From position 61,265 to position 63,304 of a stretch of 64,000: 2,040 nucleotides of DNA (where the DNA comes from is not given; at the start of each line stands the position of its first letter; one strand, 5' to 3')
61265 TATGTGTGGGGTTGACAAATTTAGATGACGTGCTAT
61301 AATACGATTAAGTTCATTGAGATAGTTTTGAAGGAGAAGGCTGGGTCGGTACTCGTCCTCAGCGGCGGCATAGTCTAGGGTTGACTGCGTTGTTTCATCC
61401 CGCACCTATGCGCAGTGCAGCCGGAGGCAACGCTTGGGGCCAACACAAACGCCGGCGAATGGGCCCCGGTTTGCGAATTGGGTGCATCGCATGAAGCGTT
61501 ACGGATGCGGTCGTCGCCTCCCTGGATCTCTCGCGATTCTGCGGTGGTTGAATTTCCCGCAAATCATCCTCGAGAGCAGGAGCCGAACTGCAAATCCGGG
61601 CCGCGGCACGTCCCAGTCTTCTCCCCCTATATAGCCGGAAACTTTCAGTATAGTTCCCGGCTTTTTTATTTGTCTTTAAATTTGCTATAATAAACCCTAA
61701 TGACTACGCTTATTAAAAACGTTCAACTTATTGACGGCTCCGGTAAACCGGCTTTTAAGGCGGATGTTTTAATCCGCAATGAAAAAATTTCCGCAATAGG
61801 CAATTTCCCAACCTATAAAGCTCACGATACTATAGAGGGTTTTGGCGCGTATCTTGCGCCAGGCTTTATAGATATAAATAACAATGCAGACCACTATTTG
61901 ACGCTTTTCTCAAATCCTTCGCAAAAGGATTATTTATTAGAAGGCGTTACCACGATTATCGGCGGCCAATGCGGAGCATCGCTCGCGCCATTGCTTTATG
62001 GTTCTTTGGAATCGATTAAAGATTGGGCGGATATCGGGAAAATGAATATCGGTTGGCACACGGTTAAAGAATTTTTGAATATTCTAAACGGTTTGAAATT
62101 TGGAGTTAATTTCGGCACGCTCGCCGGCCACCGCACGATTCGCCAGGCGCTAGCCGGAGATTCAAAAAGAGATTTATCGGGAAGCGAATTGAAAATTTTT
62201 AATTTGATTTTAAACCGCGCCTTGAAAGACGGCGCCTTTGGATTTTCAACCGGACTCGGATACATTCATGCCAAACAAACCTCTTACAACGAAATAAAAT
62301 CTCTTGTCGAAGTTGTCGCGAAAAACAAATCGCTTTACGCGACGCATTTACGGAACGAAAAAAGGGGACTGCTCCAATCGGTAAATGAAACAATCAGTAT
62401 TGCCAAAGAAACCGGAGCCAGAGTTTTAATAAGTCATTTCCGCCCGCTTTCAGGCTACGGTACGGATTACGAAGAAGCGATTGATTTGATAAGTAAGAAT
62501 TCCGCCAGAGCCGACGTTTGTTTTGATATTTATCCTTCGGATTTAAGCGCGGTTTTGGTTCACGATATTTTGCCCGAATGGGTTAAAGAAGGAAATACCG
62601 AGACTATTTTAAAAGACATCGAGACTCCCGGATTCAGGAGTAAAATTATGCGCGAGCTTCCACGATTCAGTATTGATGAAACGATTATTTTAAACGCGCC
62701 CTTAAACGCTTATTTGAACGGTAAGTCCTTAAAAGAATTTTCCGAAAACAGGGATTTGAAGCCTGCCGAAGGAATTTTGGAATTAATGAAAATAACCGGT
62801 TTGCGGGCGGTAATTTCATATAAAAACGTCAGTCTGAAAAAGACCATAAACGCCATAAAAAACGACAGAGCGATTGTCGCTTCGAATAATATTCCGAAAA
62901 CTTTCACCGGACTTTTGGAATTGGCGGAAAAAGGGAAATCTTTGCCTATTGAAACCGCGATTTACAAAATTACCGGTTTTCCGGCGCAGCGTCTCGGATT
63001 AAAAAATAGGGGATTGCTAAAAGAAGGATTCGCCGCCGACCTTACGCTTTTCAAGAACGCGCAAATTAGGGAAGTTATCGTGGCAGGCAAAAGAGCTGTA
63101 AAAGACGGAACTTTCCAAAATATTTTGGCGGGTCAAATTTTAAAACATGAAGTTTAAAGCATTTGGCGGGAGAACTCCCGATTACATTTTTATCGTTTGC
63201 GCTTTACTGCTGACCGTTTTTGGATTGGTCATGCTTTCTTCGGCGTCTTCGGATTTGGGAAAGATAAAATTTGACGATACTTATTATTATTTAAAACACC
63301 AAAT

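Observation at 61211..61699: GC-rich (~56%) structured element with operator-like 12-bp palindrome, consensus promoter and intrinsic terminator upstream of an amidohydrolase gene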

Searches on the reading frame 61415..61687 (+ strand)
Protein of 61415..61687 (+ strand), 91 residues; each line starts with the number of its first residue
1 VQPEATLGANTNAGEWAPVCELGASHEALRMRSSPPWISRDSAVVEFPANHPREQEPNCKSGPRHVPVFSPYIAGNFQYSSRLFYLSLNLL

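Call 24: search_protein_families(library=pfam, proteins=[window:61415-61687:+], max_evalue=0.01)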
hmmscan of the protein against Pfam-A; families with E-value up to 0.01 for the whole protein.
window:61415-61687:+ (91 aa): 0 families

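Call 34: find_homologous_proteins(query=window:61415-61687:+, max_evalue=10)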
Query window:61415-61687:+: no candidate shares three 5-residue words with the query. No homologue found.

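Call 76: search_protein_representatives(protein=window:61415-61687:+)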
Query: 91 residues. Proteins with E-value up to 0.001 (for the whole library): 0; up to 1e-10: 0; up to 1e-30: 0. The best 0 are listed.

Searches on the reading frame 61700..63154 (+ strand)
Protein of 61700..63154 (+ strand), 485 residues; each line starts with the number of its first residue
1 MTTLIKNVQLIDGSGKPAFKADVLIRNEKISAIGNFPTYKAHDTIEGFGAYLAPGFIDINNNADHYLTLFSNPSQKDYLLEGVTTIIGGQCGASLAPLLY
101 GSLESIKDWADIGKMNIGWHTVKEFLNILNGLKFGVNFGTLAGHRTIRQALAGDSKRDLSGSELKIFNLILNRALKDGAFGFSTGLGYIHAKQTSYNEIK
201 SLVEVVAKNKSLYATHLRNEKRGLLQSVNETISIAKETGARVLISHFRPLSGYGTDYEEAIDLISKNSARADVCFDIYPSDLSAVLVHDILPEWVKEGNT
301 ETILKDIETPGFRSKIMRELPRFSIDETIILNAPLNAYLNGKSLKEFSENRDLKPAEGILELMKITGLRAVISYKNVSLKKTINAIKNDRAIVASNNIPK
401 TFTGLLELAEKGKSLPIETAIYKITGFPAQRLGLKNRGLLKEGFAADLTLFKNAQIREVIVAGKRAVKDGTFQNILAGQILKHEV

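Call 12: find_encoding_contigs(protein=window:61700-63154:+, flank=5000, max_places=10)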
Protein window:61700-63154:+ (485 aa): 3 contigs read that carry it; 1 place shown.
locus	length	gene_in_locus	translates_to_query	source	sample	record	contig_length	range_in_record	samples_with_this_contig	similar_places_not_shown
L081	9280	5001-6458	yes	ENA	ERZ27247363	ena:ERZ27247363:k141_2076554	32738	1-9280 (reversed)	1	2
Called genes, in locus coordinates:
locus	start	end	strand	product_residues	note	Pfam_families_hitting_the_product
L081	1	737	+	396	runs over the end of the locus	PF03734:YkuD (weak), PF01551:Peptidase_M23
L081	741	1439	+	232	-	PF02616:SMC_ScpA, PF04824:Rad21_Rec8 (weak)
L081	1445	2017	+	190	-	PF04079:SMC_ScpB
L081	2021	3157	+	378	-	PF00768:Peptidase_S11, PF13354:Beta-lactamase2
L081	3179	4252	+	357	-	PF00953:Glycos_transf_4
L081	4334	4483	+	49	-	-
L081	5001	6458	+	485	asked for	PF01979:Amidohydro_1 (faint), PF07969:Amidohydro_3 (weak)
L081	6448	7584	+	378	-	PF01098:FTSW_RODA_SPOVE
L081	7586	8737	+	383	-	PF03033:Glyco_transf_28, PF04101:Glyco_tran_28_C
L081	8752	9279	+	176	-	PF07963:N_methyl (weak)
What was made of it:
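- No gene is called here in the ENA record (call 12).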

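Call 17: find_homologous_proteins(query=window:61700-63154:+, max_evalue=1e-100)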
Query window:61700-63154:+ (485 aa): 834 proteins with E <= 1e-100 among 8000 candidates; the best 120 are listed.
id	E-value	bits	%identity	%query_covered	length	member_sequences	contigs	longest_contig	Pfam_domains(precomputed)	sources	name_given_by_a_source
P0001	0.0e+0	1071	100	100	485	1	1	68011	PF07969.18,PF01979.27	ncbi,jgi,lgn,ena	ncbi:MAG: hypothetical protein WC461_01820 [Candidatus Paceibacterota bacterium]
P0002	3.2e-288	974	89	100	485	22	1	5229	PF07969.18,PF01979.27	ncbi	-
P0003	8.2e-282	953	87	100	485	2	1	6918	PF07969.18,PF01979.27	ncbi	ncbi:MAG: amidohydrolase family protein [Spirochaetota bacterium]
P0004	1.1e-249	847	78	100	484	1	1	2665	PF07969.18,PF01979.27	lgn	-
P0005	3.3e-249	845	78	100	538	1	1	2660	PF07969.18,PF01979.27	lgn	-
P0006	1.0e-245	834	76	100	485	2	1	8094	PF07969.18,PF01979.27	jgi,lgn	-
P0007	2.1e-245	833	76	100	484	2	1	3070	PF07969.18,PF01979.27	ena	-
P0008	8.8e-217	738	66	100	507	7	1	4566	PF07969.18,PF01979.27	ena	-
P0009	5.0e-212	723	66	100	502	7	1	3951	PF07969.18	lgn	-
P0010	1.2e-211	721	66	100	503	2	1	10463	PF07969.18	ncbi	-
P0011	7.2e-210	716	66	100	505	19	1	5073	PF07969.18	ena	-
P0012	1.3e-209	715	65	100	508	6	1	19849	PF07969.18,PF01979.27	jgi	-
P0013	3.2e-209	713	65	100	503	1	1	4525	PF07969.18,PF01979.27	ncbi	-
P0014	2.3e-207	707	66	98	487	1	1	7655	PF07969.18,PF01979.27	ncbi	-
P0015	5.9e-207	706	65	100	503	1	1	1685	PF07969.18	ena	-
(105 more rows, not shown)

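Call 19: find_encoding_contigs(protein=P0002, flank=3000, max_places=6)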
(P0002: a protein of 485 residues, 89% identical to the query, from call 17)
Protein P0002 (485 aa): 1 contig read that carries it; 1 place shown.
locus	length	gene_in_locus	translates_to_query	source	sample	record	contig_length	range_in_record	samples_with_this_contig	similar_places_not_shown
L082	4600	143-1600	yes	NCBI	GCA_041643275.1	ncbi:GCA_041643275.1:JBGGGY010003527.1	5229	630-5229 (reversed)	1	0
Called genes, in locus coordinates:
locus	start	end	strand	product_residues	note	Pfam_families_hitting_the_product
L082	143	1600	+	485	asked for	PF01979:Amidohydro_1, PF07969:Amidohydro_3 (weak)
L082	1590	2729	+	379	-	PF01098:FTSW_RODA_SPOVE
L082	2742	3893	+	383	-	PF03033:Glyco_transf_28, PF04101:Glyco_tran_28_C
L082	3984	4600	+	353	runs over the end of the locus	PF03462:PCRF, PF00472:RF-1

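Call 20: find_encoding_contigs(protein=P0003, flank=3000, max_places=6)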
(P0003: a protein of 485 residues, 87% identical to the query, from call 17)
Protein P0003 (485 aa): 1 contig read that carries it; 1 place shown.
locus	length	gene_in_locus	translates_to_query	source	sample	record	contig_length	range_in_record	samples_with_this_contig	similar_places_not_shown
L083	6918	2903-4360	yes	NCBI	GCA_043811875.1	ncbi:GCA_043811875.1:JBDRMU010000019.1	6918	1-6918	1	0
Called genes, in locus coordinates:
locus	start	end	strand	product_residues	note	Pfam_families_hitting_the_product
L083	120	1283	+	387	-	PF13354:Beta-lactamase2, PF00768:Peptidase_S11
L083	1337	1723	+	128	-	PF13366:PDDEXK_3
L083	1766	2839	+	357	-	PF00953:Glycos_transf_4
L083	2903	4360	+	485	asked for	PF07969:Amidohydro_3 (faint), PF01979:Amidohydro_1 (weak)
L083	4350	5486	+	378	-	PF01098:FTSW_RODA_SPOVE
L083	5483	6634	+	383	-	PF03033:Glyco_transf_28, PF04101:Glyco_tran_28_C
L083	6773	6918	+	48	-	PF00749:tRNA-synt_1c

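Call 24: search_protein_families(library=pfam, proteins=[window:61700-63154:+], max_evalue=0.01)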
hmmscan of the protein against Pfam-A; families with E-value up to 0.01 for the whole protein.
window:61700-63154:+ (485 aa): 2 families
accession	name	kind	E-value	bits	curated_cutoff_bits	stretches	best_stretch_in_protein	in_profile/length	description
PF07969.17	Amidohydro_3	-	1.4e-08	35.1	29.7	1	400-453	393-446/472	Amidohydrolase family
PF01979.26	Amidohydro_1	-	2e-07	31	25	1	367-464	242-343/345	Amidohydrolase family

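Call 28: find_encoding_contigs(protein=P0006, flank=3000, max_places=6)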
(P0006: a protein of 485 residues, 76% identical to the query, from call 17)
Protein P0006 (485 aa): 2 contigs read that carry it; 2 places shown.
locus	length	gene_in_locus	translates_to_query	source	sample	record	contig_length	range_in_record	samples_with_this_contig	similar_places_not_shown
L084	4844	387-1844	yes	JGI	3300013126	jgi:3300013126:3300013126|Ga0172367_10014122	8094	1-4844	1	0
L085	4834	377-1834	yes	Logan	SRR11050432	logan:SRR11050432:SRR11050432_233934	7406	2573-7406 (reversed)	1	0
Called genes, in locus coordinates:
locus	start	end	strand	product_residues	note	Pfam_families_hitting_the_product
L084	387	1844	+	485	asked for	PF01979:Amidohydro_1 (weak), PF07969:Amidohydro_3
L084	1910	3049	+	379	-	PF01098:FTSW_RODA_SPOVE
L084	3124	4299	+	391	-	PF03033:Glyco_transf_28, PF04101:Glyco_tran_28_C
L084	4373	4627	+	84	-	-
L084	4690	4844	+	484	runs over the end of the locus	PF00749:tRNA-synt_1c, PF19269:Anticodon_2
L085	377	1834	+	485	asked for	PF01979:Amidohydro_1 (weak), PF07969:Amidohydro_3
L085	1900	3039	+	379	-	PF01098:FTSW_RODA_SPOVE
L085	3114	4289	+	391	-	PF03033:Glyco_transf_28, PF04101:Glyco_tran_28_C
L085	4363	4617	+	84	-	-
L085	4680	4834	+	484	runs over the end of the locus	PF00749:tRNA-synt_1c, PF19269:Anticodon_2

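Call 29: find_encoding_contigs(protein=P0005, flank=3000, max_places=6)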
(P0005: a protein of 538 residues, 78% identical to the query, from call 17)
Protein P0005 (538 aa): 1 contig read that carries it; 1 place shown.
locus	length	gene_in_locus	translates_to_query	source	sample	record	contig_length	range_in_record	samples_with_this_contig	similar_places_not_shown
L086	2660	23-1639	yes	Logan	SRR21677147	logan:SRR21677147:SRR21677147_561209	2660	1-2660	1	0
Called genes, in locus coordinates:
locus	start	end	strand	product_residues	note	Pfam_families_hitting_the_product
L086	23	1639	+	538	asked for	PF01979:Amidohydro_1 (weak), PF07969:Amidohydro_3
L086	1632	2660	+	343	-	?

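Call 30: find_encoding_contigs(protein=P0007, flank=3000, max_places=6)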
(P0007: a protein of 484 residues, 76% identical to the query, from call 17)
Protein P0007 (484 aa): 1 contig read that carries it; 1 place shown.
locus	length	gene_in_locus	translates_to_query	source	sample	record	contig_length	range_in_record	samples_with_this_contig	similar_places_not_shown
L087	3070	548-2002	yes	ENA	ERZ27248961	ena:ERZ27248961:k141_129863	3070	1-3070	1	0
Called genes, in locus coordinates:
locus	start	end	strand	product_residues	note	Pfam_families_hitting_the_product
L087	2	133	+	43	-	?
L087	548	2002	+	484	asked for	PF01979:Amidohydro_1 (weak), PF07969:Amidohydro_3 (weak)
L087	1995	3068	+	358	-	?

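Call 56: find_encoding_contigs(protein=P0004, flank=3000, max_places=6)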
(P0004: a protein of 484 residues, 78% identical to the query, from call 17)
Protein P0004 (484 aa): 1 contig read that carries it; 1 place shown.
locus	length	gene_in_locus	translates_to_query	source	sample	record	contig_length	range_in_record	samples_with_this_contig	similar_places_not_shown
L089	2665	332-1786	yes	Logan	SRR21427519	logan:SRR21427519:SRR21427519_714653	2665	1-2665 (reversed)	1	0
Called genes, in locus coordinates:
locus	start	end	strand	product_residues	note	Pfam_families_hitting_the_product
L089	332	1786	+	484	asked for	PF01979:Amidohydro_1 (weak), PF07969:Amidohydro_3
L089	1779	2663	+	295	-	?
